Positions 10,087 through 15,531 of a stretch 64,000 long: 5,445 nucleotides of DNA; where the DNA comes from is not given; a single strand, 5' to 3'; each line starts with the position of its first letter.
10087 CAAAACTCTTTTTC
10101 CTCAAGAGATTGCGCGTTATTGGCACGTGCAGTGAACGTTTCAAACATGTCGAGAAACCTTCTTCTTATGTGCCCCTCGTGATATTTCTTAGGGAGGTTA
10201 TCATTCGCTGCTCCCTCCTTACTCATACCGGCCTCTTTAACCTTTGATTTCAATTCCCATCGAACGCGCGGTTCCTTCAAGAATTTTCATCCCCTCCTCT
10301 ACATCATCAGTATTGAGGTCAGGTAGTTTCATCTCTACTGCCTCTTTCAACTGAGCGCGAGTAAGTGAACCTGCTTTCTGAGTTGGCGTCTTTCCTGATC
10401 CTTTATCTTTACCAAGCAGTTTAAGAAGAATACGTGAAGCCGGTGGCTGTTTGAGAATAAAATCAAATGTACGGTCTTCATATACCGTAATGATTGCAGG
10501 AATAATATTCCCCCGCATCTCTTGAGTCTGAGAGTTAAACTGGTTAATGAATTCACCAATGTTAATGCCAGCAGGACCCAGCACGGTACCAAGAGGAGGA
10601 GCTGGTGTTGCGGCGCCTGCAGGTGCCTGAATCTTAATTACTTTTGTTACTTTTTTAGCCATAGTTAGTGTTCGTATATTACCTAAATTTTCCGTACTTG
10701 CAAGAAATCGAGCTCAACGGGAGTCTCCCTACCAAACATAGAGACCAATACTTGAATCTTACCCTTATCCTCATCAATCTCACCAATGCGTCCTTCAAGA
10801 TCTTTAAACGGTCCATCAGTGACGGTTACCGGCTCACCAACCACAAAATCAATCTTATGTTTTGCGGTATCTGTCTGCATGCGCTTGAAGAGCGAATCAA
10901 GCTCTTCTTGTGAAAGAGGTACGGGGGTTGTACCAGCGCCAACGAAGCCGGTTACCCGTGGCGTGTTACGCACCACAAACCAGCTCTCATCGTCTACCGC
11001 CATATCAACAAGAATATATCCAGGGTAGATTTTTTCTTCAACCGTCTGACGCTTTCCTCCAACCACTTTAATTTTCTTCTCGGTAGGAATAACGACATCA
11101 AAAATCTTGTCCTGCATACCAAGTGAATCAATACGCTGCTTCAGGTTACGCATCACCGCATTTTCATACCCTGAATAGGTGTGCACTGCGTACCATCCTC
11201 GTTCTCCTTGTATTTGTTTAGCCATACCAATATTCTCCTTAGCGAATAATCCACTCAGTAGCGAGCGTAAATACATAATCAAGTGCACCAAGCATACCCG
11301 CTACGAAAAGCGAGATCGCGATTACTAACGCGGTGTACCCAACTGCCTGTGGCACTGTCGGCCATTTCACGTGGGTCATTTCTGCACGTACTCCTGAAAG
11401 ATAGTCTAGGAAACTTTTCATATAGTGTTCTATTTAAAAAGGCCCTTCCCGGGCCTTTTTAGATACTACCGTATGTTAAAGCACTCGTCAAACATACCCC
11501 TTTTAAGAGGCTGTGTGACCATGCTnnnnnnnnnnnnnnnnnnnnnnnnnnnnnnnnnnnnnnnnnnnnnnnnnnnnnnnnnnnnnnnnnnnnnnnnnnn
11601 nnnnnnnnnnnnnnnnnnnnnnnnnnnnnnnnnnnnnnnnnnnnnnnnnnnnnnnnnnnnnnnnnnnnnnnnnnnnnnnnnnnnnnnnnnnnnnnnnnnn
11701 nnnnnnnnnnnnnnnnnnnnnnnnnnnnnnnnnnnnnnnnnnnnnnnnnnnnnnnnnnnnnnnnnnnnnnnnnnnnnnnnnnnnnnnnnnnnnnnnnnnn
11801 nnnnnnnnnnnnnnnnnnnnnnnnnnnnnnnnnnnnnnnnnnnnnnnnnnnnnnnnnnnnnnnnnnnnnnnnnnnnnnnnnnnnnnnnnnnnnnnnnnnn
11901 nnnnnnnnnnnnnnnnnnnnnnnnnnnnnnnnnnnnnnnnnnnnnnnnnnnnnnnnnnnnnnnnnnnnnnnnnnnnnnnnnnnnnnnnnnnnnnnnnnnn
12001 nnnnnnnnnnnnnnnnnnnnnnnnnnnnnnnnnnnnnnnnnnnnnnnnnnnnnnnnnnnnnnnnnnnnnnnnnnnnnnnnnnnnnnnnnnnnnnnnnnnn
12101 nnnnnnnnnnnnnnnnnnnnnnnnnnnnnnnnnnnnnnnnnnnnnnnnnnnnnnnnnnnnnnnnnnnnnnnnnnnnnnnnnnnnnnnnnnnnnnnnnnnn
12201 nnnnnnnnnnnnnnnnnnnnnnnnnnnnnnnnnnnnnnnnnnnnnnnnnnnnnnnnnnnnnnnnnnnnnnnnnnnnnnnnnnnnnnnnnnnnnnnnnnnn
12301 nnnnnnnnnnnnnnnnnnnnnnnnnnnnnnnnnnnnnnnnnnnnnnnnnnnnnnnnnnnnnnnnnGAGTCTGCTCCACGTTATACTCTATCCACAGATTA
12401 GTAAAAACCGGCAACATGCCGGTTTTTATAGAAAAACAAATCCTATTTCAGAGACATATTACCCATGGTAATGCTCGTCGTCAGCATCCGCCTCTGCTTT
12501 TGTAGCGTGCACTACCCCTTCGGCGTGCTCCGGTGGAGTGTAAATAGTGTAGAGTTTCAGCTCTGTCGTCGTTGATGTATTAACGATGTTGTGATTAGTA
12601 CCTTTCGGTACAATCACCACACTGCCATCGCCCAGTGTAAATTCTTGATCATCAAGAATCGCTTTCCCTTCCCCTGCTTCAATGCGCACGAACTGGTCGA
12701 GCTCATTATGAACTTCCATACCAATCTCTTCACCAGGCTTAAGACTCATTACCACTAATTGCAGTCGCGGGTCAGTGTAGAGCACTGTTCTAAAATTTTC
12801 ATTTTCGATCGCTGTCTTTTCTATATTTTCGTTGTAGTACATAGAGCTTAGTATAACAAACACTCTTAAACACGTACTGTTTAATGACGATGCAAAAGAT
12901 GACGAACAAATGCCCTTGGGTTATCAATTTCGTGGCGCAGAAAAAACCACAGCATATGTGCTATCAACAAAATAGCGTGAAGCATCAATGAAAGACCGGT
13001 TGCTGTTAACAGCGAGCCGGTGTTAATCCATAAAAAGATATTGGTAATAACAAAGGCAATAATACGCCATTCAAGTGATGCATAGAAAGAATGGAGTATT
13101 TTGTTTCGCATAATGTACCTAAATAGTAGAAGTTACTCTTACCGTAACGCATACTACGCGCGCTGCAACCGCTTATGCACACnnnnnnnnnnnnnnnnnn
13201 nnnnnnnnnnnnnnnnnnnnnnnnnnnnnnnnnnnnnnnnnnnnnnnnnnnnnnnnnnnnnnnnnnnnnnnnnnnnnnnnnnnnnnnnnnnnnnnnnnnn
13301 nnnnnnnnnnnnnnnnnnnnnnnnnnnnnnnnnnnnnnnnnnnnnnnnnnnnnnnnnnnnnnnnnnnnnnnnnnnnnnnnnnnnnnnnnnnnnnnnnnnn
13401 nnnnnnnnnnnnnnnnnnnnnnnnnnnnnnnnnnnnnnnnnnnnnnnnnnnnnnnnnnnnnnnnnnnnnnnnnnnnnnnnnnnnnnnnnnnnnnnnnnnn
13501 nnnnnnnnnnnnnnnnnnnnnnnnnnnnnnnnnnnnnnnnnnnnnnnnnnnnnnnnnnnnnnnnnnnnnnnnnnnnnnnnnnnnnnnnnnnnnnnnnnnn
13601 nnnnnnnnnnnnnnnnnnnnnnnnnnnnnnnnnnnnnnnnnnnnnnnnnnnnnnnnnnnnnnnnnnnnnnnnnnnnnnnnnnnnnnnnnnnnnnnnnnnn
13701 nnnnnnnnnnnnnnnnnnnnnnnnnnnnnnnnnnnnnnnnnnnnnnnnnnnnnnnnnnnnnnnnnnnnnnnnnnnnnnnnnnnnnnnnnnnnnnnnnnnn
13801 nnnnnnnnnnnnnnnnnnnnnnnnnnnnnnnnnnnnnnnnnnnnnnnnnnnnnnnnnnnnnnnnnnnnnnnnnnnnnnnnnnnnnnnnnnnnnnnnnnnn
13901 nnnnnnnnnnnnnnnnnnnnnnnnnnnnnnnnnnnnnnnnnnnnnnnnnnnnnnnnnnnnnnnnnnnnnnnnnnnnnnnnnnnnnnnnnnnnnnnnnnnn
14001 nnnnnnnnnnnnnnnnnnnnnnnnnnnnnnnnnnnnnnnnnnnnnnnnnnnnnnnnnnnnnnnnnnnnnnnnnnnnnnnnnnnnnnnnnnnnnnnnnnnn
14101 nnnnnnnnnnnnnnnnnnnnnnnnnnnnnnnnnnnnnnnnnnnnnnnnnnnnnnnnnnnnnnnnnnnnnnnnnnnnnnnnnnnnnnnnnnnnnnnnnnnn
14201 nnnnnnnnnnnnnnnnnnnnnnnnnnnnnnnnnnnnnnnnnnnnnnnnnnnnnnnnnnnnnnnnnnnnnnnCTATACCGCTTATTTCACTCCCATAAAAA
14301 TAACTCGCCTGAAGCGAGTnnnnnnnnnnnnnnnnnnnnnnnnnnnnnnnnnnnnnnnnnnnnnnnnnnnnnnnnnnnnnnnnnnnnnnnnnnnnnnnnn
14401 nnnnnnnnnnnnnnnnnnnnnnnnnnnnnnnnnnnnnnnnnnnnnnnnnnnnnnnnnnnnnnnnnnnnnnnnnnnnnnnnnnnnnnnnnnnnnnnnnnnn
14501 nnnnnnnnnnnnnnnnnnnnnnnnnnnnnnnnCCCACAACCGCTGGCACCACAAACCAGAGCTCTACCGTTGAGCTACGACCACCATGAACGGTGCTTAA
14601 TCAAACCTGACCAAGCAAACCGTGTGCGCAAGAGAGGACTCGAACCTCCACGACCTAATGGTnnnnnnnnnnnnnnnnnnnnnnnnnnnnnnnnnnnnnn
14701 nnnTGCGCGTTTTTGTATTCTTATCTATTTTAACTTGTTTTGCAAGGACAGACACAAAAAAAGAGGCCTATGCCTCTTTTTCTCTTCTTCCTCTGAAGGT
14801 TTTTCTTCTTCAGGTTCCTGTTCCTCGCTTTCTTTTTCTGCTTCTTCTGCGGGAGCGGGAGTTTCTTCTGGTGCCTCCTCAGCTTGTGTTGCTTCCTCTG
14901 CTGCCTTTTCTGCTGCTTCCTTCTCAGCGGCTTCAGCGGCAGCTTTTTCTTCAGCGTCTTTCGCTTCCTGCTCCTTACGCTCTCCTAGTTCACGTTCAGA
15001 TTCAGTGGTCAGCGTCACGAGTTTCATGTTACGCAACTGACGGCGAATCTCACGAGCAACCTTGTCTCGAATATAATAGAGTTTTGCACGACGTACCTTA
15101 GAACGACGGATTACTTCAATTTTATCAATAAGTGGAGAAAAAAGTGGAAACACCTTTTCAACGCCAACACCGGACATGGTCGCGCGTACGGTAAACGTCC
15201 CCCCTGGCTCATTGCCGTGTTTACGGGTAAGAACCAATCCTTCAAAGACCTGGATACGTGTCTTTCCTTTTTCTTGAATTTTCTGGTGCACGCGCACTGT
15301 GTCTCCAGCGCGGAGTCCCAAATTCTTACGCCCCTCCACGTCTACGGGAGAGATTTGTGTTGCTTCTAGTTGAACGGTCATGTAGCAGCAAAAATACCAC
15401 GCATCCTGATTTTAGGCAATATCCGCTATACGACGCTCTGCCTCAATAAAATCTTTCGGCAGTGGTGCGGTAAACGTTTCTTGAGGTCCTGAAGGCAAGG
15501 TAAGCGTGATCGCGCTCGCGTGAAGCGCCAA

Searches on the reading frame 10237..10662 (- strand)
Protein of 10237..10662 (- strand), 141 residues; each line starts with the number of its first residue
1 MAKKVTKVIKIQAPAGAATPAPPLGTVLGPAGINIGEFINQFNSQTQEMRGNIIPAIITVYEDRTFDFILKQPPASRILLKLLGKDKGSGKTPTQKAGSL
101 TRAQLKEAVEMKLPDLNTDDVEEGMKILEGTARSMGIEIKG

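Call 26: search_protein_families(library=pfam, proteins=[window:10237-10662:-], max_evalue=0.01)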
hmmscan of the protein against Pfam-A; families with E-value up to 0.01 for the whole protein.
window:10237-10662:- (141 aa): 2 families
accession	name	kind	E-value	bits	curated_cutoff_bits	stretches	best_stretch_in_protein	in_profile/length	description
PF03946.19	Ribosomal_L11_N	-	1.4e-23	82.9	32.9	1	9-66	1-58/58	Ribosomal protein L11, N-terminal domain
PF00298.24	Ribosomal_L11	-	1.9e-20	73.4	21.4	1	71-139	1-69/69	Ribosomal protein L11, RNA binding domain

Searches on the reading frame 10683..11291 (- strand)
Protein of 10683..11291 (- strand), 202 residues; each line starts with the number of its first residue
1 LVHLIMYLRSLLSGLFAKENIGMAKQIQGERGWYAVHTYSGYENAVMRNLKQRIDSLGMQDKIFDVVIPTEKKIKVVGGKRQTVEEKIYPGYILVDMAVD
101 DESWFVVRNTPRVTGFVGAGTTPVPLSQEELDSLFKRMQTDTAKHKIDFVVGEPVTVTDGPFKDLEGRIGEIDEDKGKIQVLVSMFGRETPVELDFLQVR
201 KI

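Call 26: search_protein_families(library=pfam, proteins=[window:10683-11291:-], max_evalue=0.01)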
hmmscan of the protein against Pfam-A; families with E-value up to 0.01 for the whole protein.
window:10683-11291:- (202 aa): 2 families
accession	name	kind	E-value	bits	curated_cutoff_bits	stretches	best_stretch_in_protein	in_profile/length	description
PF02357.24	NusG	-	4.1e-28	98.2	22.2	1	33-134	3-92/93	Transcription termination factor nusG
PF00467.35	KOW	-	0.0001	22.4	22.3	1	155-181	5-31/32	KOW motif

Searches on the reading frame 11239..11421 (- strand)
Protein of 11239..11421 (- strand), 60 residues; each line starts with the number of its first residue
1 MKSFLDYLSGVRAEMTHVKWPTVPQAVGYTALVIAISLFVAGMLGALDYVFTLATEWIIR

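Call 26: search_protein_families(library=pfam, proteins=[window:11239-11421:-], max_evalue=0.01)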
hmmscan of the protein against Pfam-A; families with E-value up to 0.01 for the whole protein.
window:11239-11421:- (60 aa): 1 family
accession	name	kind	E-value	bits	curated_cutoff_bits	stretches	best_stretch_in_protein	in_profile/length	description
PF00584.25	SecE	-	7.8e-13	48.6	22.7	1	6-59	2-55/55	SecE/Sec61-gamma subunits of protein translocation complex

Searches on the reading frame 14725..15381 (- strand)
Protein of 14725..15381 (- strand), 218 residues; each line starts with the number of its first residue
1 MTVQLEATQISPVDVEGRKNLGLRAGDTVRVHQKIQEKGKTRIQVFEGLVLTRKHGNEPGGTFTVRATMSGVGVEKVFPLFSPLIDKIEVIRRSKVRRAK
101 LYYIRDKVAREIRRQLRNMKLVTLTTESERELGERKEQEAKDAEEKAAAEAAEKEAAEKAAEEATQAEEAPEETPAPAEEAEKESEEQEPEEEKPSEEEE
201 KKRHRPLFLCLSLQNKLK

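Call 26: search_protein_families(library=pfam, proteins=[window:14725-15381:-], max_evalue=0.01)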
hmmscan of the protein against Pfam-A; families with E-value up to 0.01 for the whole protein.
window:14725-15381:- (218 aa): 1 family
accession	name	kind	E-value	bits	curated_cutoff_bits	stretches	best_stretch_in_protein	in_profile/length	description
PF01245.26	Ribosomal_L19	-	6.6e-34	116.6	22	1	23-113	18-107/111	Ribosomal protein L19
